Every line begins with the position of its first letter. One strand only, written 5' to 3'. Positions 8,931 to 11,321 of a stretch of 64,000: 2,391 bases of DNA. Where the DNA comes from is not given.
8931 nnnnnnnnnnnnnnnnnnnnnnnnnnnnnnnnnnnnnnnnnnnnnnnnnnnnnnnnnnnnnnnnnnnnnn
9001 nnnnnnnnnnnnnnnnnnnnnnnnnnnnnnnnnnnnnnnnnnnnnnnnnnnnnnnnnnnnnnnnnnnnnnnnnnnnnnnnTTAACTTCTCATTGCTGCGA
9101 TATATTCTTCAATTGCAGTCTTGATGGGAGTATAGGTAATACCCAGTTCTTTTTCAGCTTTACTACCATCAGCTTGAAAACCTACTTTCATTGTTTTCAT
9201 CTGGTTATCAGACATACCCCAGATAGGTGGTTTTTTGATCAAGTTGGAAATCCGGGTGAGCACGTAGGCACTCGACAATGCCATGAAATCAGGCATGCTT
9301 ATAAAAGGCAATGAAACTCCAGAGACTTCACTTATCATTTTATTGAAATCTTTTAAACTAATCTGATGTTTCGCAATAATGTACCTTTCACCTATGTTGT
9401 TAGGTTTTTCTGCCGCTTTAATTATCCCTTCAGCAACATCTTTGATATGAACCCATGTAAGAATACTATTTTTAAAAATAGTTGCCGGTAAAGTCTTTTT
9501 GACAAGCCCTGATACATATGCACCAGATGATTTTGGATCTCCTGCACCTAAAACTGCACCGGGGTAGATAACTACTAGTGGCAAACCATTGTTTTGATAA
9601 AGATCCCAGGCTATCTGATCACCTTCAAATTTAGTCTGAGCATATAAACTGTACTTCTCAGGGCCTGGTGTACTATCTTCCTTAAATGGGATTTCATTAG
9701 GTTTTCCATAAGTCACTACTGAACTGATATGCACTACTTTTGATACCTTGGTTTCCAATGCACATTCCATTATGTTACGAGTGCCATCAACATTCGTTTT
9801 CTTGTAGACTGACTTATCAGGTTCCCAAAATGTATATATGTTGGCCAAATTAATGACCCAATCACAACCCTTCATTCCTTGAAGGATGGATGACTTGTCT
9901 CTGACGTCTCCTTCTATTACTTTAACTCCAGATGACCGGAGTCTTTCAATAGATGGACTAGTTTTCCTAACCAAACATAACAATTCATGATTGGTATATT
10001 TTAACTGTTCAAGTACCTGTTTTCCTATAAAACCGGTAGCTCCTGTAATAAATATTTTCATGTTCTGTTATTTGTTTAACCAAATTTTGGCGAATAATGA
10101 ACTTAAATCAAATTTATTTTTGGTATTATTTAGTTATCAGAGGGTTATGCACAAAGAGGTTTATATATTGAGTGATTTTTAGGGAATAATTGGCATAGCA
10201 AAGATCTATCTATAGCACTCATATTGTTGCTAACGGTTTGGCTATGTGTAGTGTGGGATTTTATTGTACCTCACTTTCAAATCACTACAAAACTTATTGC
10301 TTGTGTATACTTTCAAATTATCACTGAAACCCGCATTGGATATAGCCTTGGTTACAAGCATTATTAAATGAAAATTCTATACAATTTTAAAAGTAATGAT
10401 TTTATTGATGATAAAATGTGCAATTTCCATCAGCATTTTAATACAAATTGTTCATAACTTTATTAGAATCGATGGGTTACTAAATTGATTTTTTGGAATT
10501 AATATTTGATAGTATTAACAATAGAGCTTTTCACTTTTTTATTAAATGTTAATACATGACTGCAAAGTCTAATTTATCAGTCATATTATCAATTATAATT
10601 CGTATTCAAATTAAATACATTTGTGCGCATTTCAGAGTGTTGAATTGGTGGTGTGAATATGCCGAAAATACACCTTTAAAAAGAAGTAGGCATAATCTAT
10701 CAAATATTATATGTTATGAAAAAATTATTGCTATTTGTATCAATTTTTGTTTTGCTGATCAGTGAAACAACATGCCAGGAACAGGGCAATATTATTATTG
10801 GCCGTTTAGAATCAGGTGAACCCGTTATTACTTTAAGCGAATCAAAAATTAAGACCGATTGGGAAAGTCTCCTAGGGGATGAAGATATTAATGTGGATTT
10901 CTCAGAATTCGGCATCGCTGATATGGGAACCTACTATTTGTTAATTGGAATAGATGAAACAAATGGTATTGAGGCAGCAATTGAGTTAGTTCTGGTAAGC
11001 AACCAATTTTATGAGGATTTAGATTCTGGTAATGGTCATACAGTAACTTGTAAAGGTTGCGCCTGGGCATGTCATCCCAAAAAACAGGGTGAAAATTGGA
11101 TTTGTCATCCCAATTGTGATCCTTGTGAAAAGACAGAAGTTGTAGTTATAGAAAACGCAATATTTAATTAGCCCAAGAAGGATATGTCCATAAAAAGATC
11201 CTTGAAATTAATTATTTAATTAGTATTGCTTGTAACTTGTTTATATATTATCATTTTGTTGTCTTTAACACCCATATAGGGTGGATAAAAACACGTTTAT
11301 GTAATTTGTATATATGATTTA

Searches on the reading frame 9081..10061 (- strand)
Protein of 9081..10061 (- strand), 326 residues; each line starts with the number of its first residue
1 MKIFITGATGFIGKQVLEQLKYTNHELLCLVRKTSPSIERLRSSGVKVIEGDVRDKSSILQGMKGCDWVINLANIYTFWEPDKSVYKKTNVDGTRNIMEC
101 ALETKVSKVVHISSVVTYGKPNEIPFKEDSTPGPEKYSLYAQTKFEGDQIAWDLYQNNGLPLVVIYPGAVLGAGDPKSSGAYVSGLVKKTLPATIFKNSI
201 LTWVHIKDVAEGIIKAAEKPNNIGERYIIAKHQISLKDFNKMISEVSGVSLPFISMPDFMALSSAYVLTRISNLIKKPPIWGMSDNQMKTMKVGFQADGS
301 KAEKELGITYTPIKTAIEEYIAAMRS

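Call 12: search_protein_families(library=pfam, proteins=[window:9081-10061:-])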
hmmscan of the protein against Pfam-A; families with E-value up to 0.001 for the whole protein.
window:9081-10061:- (326 aa): 8 families
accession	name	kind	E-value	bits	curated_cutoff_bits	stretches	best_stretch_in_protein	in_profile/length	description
PF01370.27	Epimerase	-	3.4e-37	128.6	20.9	1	3-229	1-239/240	NAD dependent epimerase/dehydratase family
PF16363.11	GDP_Man_Dehyd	-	5.5e-20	72.5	27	1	4-242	1-261/332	GDP-mannose 4,6 dehydratase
PF07993.18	NAD_binding_4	-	1.3e-19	70.8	20.1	1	5-180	1-214/258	Male sterility protein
PF01073.25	3Beta_HSD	-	2.1e-19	70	22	1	5-251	2-272/280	3-beta hydroxysteroid dehydrogenase/isomerase family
PF13460.12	NAD_binding_10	-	6.9e-16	59.1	27.2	1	7-172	1-148/184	NAD(P)H-binding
PF05368.20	NmrA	-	2.6e-15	57.2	27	1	2-111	4-104/298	NmrA-like family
PF04321.23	RmlD_sub_bind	-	5e-14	52.5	27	1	1-246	1-230/287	RmlD substrate binding domain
PF02719.21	Polysacc_synt_2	-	6.3e-11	42.4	20.2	1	3-114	1-128/293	Polysaccharide biosynthesis protein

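Call 21: find_encoding_contigs(protein=window:9081-10061:-, flank=10000, max_places=10)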
Protein window:9081-10061:- (326 aa): no gene with exactly this product is on record in the collection.

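Call 55: list_cluster_members(proteins=[window:9081-10061:-, window:22106-22462:-, window:22862-23731:-, window:23862-25202:-, window:26142-27242:+, window:43098-43658:-, window:39722-41470:-, window:5023-6393:+, window:10716-11171:+, window:29968-31110:-])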
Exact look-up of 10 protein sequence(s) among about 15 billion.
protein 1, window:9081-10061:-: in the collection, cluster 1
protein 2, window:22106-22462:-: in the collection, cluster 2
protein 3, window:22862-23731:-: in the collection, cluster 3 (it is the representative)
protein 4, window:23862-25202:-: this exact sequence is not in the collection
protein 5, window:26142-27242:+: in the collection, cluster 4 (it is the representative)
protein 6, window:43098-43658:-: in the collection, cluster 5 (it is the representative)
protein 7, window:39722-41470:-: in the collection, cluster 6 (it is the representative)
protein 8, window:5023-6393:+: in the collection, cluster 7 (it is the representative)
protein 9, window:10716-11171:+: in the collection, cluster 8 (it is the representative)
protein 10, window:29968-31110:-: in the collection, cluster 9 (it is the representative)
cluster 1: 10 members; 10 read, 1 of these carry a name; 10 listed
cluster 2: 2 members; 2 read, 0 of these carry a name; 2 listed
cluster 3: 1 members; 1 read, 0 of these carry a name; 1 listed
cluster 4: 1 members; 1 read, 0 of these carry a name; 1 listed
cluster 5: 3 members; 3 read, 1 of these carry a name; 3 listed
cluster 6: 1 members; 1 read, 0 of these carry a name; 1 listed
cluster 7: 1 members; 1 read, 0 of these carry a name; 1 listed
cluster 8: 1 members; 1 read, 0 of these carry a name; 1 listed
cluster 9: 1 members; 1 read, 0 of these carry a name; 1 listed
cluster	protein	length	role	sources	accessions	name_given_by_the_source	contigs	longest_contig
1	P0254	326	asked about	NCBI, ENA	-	-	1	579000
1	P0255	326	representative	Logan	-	-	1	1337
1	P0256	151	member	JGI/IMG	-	dihydroflavonol-4-reductase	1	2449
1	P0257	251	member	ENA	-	-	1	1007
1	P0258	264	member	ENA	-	-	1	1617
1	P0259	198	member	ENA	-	-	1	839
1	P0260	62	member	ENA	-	-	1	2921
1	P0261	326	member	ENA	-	-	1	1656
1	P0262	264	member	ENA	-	-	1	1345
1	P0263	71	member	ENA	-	-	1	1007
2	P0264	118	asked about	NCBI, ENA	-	-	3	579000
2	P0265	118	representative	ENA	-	-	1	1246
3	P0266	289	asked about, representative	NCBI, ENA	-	-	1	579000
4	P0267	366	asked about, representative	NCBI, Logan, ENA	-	-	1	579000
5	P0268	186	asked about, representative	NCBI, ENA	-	-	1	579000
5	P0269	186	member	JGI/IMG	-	AraC-like DNA-binding protein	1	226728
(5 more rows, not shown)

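Call 57: find_encoding_contigs(protein=P0269, flank=10000, max_places=10)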
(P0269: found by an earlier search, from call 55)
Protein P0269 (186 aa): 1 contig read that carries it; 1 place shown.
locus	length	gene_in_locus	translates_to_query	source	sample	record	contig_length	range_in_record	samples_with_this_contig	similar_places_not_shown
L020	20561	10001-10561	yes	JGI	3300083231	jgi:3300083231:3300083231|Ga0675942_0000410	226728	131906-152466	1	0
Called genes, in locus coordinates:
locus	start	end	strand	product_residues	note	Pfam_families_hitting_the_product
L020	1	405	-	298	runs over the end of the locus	PF02517:Rce1-like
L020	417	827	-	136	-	PF01640:Peptidase_C10, PF13529:Peptidase_C39_2 (weak)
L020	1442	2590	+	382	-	PF06863:DUF1254, PF06742:DUF1214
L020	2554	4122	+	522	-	PF06863:DUF1254, PF06742:DUF1214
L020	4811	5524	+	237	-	-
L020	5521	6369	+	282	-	PF01755:Glyco_transf_25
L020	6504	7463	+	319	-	PF13676:TIR_2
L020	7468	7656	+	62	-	-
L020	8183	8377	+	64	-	-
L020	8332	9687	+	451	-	-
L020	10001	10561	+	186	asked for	PF12833:HTH_18, PF00165:HTH_AraC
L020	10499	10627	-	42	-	-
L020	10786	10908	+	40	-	-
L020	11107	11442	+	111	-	-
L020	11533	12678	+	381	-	PF17396:DUF1611_N, PF07755:DUF1611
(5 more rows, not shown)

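Call 58: find_encoding_contigs(protein=P0263, flank=10000, max_places=10)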
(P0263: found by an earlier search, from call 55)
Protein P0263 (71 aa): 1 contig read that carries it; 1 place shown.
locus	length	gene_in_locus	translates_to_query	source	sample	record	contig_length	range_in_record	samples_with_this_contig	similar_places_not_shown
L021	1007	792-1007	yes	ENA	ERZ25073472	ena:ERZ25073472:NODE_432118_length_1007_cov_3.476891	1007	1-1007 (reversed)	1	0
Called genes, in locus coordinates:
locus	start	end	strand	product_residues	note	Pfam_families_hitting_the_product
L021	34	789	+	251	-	PF01073:3Beta_HSD, PF01370:Epimerase, PF02719:Polysacc_synt_2, PF04321:RmlD_sub_bind, PF05368:NmrA, PF07993:NAD_binding_4, PF13460:NAD_binding_10, PF16363:GDP_Man_Dehyd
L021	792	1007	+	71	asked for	?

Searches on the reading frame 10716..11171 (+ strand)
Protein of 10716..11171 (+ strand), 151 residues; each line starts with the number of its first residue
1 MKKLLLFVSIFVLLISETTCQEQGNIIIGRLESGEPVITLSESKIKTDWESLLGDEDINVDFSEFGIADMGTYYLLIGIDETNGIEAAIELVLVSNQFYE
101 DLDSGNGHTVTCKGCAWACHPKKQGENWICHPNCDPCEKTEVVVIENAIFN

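Call 12: search_protein_families(library=pfam, proteins=[window:10716-11171:+])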
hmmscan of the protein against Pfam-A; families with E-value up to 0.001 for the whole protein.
window:10716-11171:+ (151 aa): 0 families

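Call 76: find_encoding_contigs(protein=window:10716-11171:+, flank=10000, max_places=10)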
Protein window:10716-11171:+ (151 aa): 4 contigs read that carry it; 4 places shown.
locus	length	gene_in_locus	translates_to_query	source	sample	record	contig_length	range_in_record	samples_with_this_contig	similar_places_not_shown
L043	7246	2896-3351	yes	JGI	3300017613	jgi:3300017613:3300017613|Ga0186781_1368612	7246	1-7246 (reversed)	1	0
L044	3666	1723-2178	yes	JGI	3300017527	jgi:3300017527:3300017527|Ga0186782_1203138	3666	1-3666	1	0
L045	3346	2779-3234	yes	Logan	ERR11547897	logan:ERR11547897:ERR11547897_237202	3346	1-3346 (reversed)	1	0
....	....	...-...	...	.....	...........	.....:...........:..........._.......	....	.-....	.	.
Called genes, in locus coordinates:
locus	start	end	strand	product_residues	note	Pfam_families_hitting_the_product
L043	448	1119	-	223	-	PF04986:Y2_Tnp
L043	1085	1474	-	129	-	PF14319:Zn_Tnp_IS91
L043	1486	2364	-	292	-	PF13495:Phage_int_SAM_4, PF00589:Phage_integrase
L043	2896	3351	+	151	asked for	-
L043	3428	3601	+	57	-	-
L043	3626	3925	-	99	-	PF13560:HTH_31 (weak), PF12844:HTH_19, PF01381:HTH_3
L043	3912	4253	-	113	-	PF05973:Gp49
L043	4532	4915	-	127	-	PF01850:PIN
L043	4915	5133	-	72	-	PF10047:DUF2281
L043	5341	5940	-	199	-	-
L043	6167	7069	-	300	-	PF01040:UbiA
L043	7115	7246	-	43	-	?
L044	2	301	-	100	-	?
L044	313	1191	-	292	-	PF13495:Phage_int_SAM_4, PF00589:Phage_integrase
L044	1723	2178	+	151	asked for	-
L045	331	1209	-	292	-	PF04986:Y2_Tnp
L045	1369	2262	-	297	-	PF13495:Phage_int_SAM_4, PF00589:Phage_integrase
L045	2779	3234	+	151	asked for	-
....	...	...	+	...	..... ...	-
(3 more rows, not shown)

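Call 108: search_protein_families(library=pfam, proteins=[L043:448-1119:-, L043:1085-1474:-, L043:1486-2364:-, L045:331-1209:-], max_evalue=0.01)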
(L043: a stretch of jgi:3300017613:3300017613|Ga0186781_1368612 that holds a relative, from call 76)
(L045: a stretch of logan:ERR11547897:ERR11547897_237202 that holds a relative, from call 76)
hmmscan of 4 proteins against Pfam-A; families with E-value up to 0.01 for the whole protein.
L043:448-1119:- (223 aa): 1 family
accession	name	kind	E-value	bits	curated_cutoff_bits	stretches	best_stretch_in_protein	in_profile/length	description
PF04986.18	Y2_Tnp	-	3.7e-42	144.8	20.9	1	1-158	21-178/183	Putative transposase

L043:1085-1474:- (129 aa): 1 family
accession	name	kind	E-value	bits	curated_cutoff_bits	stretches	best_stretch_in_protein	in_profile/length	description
PF14319.11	Zn_Tnp_IS91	-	1.1e-09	38.6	26.3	1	13-61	1-49/90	Transposase zinc-binding domain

L043:1486-2364:- (292 aa): 3 families
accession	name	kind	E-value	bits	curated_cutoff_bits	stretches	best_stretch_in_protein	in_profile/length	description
PF00589.27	Phage_integrase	-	1.1e-39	136.4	27.1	1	116-276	3-169/172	Phage integrase family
PF13495.12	Phage_int_SAM_4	-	4.1e-15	56.4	27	1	17-99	1-84/85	Phage integrase, N-terminal SAM-like domain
PF02899.23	Phage_int_SAM_1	-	0.00035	21.2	22.3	1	28-86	12-72/83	Phage integrase, N-terminal SAM-like domain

L045:331-1209:- (292 aa): 1 family
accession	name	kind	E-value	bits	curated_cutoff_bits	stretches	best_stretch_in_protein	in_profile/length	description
PF04986.18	Y2_Tnp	-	1.2e-57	195.4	20.9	1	50-226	1-177/183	Putative transposase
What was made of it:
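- In the relative, copy F lies 326 nt from an IS91-family Y2 (HUH) transposase and a tyrosine recombinase (calls 76, 108).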
